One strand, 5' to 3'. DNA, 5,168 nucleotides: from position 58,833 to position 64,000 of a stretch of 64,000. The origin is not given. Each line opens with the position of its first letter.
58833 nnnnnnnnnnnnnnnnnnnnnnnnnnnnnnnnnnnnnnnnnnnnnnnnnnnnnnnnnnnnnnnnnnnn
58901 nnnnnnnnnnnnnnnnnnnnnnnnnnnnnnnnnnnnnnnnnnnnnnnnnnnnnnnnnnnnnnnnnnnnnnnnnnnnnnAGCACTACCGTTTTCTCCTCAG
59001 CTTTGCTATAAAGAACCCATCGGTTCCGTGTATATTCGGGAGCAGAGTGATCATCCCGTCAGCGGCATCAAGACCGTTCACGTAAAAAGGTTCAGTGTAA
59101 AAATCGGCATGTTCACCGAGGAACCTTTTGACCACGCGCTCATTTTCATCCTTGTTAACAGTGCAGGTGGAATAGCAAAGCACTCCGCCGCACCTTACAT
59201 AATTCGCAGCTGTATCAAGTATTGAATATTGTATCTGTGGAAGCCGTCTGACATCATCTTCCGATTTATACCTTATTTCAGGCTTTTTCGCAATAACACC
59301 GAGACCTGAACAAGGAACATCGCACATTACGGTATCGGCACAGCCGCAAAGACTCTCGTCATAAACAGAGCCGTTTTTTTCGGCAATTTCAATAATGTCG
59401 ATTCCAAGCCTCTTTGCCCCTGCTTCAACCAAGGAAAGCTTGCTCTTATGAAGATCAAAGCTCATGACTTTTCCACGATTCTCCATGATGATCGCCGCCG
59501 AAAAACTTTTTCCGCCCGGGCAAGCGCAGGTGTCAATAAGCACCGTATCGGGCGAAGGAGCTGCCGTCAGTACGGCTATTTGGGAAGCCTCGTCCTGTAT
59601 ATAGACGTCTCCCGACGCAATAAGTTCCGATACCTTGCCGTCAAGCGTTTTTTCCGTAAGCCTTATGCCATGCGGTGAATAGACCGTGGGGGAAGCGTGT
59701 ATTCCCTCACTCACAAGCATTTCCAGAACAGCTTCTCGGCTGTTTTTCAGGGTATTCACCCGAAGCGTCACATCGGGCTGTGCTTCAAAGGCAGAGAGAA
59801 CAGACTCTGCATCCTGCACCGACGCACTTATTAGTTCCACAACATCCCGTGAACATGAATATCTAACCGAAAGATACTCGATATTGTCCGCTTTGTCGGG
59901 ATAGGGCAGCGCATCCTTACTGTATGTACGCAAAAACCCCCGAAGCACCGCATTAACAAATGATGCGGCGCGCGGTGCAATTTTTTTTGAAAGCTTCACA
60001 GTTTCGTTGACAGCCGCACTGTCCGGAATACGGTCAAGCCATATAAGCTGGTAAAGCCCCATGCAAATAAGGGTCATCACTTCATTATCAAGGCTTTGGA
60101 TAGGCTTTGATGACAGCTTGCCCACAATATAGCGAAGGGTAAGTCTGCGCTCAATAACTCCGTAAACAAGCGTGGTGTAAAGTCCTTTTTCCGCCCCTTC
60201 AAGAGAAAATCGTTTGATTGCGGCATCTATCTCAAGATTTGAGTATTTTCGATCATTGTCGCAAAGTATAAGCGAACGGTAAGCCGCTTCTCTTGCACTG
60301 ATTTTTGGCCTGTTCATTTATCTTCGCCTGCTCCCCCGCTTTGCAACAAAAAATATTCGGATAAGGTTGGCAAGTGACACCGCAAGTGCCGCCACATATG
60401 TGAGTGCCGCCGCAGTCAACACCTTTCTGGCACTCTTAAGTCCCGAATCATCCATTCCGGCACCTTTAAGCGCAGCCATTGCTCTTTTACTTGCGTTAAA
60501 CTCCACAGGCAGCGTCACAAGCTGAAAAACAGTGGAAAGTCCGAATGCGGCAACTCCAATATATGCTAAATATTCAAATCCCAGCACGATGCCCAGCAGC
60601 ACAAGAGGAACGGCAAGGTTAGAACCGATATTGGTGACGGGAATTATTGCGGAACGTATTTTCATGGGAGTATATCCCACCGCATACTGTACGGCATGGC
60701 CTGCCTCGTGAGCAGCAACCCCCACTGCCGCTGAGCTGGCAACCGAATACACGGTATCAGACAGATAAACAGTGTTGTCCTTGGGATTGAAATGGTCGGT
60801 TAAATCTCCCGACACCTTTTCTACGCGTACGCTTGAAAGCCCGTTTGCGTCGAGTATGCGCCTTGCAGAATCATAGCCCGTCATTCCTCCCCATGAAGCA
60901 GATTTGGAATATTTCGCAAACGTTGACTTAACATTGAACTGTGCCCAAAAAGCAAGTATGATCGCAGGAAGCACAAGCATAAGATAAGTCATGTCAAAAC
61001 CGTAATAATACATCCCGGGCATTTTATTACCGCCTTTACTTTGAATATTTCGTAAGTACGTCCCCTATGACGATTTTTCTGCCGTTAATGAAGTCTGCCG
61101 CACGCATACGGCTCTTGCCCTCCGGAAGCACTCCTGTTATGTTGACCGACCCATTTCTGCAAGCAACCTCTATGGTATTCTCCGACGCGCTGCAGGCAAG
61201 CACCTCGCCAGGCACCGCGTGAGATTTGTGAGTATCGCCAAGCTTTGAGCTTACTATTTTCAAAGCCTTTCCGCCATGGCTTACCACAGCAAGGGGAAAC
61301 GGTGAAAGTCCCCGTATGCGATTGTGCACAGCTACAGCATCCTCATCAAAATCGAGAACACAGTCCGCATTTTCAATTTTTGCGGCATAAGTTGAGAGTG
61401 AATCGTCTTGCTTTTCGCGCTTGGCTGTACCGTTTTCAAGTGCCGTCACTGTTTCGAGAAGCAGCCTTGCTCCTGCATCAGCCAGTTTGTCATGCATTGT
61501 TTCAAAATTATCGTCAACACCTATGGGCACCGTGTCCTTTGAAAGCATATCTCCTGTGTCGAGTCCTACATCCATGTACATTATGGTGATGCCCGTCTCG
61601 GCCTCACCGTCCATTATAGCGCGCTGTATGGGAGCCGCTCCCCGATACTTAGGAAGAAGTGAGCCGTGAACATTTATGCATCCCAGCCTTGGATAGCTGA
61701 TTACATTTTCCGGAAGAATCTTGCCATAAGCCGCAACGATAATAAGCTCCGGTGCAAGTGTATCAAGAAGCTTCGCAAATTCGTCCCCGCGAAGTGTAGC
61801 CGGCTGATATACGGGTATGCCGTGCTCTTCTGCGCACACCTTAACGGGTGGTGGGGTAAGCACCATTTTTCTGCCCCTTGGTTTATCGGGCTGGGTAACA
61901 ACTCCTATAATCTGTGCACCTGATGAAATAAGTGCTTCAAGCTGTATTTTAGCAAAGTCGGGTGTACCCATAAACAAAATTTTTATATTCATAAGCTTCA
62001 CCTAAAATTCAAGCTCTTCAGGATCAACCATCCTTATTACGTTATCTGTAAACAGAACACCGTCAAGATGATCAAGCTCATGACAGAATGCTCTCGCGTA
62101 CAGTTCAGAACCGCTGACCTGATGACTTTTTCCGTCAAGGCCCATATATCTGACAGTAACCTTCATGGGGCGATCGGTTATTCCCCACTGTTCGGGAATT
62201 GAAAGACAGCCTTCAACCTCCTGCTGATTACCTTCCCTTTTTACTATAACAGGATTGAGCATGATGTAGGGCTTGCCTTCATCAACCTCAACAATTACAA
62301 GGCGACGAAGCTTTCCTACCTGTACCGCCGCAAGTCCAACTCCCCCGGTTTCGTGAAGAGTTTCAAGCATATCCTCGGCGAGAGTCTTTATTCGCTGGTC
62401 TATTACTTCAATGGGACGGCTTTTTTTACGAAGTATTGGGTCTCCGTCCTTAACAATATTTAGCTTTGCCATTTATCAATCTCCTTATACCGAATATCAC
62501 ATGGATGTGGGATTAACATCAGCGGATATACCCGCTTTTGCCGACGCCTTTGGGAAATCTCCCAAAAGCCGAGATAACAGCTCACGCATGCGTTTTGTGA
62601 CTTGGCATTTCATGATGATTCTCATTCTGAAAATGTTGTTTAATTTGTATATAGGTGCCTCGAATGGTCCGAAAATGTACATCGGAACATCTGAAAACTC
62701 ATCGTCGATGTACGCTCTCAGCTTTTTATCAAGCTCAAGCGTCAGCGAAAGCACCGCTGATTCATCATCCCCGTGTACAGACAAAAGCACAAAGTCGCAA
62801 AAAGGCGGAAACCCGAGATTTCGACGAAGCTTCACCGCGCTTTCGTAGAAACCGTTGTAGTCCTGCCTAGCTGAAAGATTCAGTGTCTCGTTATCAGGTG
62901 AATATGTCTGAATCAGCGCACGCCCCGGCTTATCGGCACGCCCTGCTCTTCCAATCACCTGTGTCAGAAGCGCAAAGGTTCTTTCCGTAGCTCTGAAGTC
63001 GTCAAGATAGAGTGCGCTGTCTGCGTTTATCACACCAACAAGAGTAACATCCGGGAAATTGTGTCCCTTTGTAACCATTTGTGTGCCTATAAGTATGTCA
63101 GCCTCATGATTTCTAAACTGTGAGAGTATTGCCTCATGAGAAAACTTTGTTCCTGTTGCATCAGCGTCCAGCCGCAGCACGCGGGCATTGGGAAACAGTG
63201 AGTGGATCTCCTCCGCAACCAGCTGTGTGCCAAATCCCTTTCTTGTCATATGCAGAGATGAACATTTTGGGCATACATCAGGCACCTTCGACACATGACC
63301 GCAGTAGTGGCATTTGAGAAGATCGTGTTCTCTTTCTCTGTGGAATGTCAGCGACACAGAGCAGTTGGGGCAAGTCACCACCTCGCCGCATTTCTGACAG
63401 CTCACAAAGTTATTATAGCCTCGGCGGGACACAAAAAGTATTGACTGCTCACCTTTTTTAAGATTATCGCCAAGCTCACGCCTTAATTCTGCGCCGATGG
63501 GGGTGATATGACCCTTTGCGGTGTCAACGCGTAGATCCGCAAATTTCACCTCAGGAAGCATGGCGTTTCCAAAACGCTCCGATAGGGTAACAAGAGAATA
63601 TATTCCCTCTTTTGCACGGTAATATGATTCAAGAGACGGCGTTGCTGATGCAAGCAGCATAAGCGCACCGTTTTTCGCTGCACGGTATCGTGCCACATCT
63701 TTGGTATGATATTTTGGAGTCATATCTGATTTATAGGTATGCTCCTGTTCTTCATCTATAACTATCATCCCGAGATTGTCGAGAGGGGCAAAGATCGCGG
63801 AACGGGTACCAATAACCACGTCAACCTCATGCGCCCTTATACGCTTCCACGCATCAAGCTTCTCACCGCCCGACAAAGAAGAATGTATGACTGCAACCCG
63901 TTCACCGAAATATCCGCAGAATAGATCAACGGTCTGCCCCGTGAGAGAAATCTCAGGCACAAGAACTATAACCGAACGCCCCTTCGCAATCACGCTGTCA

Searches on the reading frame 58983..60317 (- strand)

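Call 59: search_protein_families(library=pfam, proteins=[window:58983-60317:-], max_evalue=0.00001)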
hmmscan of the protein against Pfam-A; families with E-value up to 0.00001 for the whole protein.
window:58983-60317:- (444 aa): 4 families
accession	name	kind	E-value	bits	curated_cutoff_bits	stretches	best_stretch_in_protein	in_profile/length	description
PF01189.24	Methyltr_RsmB-F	-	7e-45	153.6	27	1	252-441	4-199/199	16S rRNA methyltransferase RsmB/F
PF01029.23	NusB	-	1.1e-25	91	23.1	1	7-130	2-133/133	NusB family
PF22458.1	RsmF-B_ferredox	-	3e-13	50.2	27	1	168-223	15-70/74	Methyltr_RsmF/B-like, ferredoxin-like domain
PF17125.10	Methyltr_RsmF_N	-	9.7e-06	26.4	34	0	168-242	15-85/86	N-terminal domain of 16S rRNA methyltransferase RsmF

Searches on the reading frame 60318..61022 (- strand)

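Call 59: search_protein_families(library=pfam, proteins=[window:60318-61022:-], max_evalue=0.00001)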
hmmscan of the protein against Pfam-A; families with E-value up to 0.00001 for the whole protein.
window:60318-61022:- (234 aa): 1 family
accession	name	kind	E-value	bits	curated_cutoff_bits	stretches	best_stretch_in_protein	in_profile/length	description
PF04298.18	Zn_peptidase_2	-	2.1e-83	279.6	27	1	13-227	1-217/218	Putative neutral zinc metallopeptidase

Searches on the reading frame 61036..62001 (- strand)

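Call 59: search_protein_families(library=pfam, proteins=[window:61036-62001:-], max_evalue=0.00001)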
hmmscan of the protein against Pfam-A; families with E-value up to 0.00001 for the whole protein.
window:61036-62001:- (321 aa): 2 families
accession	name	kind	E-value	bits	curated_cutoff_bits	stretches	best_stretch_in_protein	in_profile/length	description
PF00551.24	Formyl_trans_N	-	3.8e-49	167.3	26.1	1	5-184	2-180/181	Formyl transferase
PF02911.23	Formyl_trans_C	-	8.8e-21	74.4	21.1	1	208-308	1-99/100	Formyl transferase, C-terminal domain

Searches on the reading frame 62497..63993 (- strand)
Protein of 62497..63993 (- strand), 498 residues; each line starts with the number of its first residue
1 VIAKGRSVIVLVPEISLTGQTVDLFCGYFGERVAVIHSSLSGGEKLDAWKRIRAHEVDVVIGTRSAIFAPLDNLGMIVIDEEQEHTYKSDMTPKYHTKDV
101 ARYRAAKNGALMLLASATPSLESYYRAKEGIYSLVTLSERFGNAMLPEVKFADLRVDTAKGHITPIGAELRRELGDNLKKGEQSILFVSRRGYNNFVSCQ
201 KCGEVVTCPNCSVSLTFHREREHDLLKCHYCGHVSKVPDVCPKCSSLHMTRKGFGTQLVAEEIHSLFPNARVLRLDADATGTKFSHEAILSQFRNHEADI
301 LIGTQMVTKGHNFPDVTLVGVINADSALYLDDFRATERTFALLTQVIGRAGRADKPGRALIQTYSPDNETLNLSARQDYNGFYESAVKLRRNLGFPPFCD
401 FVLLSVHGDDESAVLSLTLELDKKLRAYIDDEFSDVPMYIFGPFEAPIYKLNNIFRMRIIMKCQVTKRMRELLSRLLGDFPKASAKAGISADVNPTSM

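Call 59: search_protein_families(library=pfam, proteins=[window:62497-63993:-], max_evalue=0.00001)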
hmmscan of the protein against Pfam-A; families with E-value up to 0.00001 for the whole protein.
window:62497-63993:- (498 aa): 4 families
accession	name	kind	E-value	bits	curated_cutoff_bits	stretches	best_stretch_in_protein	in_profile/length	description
PF18074.6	PriA_C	-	1e-15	58.7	26.9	1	397-495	1-95/95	Primosomal protein N C-terminal domain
PF00271.37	Helicase_C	-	4e-13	50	23.5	1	269-353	39-109/110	Helicase conserved C-terminal domain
PF00270.35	DEAD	-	1.4e-10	41.6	26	1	4-123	44-163/167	DEAD/DEAH box helicase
PF18319.7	Zn_ribbon_PriA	-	2.8e-08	34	26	1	208-235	1-26/27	PriA DNA helicase Cys-rich region (CRR) domain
